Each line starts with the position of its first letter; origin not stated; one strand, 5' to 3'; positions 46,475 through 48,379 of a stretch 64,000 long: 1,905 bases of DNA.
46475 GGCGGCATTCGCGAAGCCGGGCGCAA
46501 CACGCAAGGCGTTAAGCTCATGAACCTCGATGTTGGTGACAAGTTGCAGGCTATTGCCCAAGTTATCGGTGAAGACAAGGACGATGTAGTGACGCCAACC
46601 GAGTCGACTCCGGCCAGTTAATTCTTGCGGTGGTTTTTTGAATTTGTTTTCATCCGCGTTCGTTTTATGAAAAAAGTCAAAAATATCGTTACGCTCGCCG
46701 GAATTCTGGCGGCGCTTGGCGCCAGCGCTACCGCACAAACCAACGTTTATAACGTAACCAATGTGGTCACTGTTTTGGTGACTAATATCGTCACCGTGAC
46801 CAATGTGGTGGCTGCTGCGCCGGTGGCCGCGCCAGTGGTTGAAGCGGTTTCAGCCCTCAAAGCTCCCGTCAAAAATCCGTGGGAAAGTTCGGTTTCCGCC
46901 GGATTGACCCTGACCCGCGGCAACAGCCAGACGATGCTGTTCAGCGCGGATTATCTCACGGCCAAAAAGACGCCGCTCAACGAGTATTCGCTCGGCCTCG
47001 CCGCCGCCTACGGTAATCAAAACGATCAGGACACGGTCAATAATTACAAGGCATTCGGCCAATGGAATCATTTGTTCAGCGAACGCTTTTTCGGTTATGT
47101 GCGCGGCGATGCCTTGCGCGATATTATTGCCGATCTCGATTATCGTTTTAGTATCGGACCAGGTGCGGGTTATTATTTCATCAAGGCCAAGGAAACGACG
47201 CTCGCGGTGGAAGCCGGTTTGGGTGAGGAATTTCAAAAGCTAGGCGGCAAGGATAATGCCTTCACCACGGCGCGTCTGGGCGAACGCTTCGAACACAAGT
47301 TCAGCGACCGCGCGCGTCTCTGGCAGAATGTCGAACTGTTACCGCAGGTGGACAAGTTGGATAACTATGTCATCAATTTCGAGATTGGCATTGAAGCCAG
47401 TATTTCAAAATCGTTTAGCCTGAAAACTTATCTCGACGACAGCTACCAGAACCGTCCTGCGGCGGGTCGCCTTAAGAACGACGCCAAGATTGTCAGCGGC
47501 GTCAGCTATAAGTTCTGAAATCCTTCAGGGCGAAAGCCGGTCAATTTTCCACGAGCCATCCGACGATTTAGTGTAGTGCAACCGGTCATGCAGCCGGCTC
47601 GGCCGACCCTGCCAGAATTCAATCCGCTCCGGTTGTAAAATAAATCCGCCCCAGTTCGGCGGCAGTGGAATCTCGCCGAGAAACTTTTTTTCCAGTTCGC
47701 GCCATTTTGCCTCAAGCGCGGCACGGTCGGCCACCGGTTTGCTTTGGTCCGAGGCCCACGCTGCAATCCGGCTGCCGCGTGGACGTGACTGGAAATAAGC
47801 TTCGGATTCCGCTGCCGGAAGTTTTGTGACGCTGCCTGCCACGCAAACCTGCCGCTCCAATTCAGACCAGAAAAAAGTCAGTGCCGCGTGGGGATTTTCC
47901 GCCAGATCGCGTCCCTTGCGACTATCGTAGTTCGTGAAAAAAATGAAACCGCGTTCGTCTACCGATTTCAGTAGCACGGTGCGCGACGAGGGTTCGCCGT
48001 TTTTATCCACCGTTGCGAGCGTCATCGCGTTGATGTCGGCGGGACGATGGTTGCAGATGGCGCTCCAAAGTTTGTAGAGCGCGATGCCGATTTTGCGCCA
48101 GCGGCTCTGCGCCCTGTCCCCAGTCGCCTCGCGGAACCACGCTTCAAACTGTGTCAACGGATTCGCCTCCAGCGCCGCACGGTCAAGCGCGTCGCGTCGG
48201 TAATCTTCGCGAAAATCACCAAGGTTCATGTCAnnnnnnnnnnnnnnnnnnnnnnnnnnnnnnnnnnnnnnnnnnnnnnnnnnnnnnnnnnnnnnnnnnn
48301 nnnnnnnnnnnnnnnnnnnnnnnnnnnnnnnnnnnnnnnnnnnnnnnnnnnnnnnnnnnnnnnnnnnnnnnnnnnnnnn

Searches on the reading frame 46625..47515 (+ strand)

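Call 88: search_protein_families(library=pfam, proteins=[window:46625-47515:+], max_evalue=0.00001)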
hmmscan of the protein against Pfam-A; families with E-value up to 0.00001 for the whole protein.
window:46625-47515:+ (297 aa): 1 family
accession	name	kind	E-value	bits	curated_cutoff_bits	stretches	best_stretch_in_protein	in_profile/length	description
PF04338.18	DUF481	-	1e-40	140.4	21.1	1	90-297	1-210/210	Protein of unknown function, DUF481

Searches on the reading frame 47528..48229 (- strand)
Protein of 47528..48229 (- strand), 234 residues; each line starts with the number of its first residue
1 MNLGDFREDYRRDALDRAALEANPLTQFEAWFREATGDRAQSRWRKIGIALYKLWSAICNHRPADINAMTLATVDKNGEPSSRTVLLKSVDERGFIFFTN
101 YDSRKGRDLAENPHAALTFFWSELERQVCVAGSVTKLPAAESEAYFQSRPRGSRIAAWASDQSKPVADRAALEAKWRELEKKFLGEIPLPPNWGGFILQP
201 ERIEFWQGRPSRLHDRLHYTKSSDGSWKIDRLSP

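Call 88: search_protein_families(library=pfam, proteins=[window:47528-48229:-], max_evalue=0.00001)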
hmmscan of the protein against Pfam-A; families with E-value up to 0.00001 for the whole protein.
window:47528-48229:- (234 aa): 3 families
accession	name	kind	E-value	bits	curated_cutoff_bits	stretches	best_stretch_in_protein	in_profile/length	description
PF01243.27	PNPOx_N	-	1.4e-28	100.1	28.1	1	65-180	11-117/120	Pyridoxamine 5'-phosphate oxidase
PF10590.14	PNP_phzG_C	-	7.7e-22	77.4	27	1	193-234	1-42/42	Pyridoxine 5'-phosphate oxidase C-terminal dimerisation region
PF12766.13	Pyridox_oxase_2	-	2e-06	28.8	26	1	61-135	16-97/100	Pyridoxamine 5'-phosphate oxidase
